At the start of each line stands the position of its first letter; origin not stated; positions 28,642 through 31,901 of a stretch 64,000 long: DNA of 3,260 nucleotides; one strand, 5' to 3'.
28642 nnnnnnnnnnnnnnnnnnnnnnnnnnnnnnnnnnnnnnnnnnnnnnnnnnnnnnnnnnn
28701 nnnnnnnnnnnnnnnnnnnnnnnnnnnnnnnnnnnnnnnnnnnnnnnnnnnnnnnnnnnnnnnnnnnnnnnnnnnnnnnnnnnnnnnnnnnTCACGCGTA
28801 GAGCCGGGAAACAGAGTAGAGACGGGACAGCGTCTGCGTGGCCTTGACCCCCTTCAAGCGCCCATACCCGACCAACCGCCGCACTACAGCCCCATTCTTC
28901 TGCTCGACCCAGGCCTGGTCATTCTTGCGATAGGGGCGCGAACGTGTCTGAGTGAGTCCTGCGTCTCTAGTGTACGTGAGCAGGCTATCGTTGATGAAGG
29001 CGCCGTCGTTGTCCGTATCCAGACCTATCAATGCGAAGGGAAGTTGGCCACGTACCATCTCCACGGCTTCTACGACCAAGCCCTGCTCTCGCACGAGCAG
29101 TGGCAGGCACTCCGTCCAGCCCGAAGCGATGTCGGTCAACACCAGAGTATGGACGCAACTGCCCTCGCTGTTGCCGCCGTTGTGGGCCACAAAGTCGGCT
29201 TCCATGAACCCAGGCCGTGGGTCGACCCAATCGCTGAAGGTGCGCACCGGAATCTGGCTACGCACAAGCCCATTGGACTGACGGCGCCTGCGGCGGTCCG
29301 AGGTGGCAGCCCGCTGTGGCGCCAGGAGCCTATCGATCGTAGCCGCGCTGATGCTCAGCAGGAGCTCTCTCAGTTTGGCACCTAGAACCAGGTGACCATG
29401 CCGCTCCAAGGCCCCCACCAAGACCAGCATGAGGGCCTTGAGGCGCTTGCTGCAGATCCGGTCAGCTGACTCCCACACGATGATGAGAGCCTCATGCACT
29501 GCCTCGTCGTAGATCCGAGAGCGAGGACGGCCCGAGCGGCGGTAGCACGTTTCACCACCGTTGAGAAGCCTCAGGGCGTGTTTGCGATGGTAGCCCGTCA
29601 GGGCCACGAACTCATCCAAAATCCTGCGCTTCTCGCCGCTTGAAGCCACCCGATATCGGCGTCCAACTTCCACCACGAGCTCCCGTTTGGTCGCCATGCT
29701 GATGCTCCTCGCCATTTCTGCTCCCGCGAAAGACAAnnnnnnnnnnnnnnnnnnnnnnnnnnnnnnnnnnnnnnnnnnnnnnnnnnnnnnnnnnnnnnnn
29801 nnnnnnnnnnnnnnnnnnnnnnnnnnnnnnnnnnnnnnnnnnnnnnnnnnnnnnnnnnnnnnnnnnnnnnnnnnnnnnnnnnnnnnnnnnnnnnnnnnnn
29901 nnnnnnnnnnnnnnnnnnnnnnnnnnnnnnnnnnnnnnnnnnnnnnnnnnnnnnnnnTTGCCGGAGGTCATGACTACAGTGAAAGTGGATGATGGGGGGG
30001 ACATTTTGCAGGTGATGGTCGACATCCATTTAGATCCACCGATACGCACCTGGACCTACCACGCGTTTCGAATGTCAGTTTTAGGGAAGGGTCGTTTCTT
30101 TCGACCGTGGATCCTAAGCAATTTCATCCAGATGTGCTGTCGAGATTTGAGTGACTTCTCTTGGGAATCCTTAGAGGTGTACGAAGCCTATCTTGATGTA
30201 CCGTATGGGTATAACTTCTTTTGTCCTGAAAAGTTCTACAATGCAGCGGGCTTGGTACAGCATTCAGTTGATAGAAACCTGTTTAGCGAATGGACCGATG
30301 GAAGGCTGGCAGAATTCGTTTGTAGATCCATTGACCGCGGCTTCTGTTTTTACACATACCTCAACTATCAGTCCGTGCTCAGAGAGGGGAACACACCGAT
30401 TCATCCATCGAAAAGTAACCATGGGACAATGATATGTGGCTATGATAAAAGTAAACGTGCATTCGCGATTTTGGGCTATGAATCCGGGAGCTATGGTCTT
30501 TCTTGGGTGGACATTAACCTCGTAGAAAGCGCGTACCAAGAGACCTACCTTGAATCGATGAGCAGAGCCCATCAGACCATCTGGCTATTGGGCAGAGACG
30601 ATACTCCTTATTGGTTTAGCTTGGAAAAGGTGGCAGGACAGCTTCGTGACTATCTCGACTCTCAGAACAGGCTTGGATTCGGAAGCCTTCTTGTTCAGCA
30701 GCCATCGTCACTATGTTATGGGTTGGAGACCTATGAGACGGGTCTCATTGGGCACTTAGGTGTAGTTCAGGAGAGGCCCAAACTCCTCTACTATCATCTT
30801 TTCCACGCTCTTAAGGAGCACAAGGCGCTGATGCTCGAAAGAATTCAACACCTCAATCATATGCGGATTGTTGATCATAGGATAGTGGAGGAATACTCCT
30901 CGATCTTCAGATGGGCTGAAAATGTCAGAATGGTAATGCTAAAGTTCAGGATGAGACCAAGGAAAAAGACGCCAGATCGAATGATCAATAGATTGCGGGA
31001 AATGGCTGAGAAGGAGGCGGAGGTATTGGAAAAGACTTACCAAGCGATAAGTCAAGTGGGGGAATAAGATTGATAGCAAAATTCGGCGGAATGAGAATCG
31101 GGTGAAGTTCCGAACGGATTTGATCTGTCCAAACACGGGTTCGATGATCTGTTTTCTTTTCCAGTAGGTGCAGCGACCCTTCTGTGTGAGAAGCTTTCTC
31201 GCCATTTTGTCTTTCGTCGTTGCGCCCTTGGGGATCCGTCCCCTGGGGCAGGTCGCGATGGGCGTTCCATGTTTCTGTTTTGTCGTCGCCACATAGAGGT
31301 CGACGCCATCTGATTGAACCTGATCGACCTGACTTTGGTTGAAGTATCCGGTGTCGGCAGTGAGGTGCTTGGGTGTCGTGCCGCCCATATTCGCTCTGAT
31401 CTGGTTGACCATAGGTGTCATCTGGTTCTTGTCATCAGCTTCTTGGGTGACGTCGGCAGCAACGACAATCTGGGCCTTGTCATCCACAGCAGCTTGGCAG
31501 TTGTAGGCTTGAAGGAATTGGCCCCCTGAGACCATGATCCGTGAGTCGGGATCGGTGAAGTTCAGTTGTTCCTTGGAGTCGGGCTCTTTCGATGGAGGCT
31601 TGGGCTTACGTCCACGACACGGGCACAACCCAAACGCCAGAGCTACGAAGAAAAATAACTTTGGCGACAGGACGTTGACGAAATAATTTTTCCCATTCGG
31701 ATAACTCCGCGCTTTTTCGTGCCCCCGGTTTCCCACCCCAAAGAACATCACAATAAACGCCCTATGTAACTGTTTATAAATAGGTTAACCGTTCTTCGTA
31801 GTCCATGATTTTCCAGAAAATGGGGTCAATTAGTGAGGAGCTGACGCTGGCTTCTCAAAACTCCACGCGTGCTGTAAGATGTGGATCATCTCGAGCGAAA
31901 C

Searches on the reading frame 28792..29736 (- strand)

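Call 39: search_protein_families(library=pfam, proteins=[window:28792-29736:-], max_evalue=0.01)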
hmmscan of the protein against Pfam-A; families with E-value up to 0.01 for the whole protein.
window:28792-29736:- (314 aa): 1 family
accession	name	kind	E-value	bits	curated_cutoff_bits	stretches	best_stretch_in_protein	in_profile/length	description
PF00665.32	rve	-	0.00024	21.7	32.6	1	177-270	7-101/102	Integrase core domain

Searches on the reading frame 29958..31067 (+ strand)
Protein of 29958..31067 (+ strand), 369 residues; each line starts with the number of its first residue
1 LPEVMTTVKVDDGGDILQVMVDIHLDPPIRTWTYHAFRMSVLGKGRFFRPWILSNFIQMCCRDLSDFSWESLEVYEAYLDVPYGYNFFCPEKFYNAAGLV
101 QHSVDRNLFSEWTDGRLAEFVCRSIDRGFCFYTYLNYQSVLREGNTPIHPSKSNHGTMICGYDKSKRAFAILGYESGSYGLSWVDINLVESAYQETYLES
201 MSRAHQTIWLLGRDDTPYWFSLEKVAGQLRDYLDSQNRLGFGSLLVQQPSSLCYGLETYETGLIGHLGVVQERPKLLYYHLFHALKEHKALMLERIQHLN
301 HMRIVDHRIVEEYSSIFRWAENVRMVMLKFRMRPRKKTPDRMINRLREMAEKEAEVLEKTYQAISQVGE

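Call 4: search_protein_families(library=pfam, proteins=[window:29958-31067:+], max_evalue=0.1)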
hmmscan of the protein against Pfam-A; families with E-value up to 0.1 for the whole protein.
window:29958-31067:+ (369 aa): 0 families

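Call 5: search_protein_families(library=ncbifam, proteins=[window:29958-31067:+], max_evalue=0.1)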
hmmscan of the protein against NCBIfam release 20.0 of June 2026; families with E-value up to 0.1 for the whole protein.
window:29958-31067:+ (369 aa): 0 families

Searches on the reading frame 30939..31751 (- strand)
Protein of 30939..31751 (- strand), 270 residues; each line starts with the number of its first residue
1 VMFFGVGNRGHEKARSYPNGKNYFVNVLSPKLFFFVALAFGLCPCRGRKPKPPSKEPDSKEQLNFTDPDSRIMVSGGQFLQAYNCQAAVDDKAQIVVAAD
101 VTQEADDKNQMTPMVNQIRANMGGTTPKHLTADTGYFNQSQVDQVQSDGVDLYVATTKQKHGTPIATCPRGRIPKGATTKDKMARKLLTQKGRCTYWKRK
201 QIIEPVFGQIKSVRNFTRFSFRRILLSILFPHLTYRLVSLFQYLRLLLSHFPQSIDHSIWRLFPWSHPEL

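Call 39: search_protein_families(library=pfam, proteins=[window:30939-31751:-], max_evalue=0.01)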
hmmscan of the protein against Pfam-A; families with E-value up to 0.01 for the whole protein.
window:30939-31751:- (270 aa): 3 families
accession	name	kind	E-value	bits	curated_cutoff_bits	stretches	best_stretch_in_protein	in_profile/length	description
PF01609.27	DDE_Tnp_1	-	1.3e-12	48.3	23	1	75-223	28-183/200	Transposase DDE domain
PF13751.12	DDE_Tnp_1_6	-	0.00037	21.2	25.1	1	179-222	60-103/125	Transposase DDE domain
PF13612.12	DDE_Tnp_1_3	-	0.00096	19.6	27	0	87-158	50-113/155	Transposase DDE domain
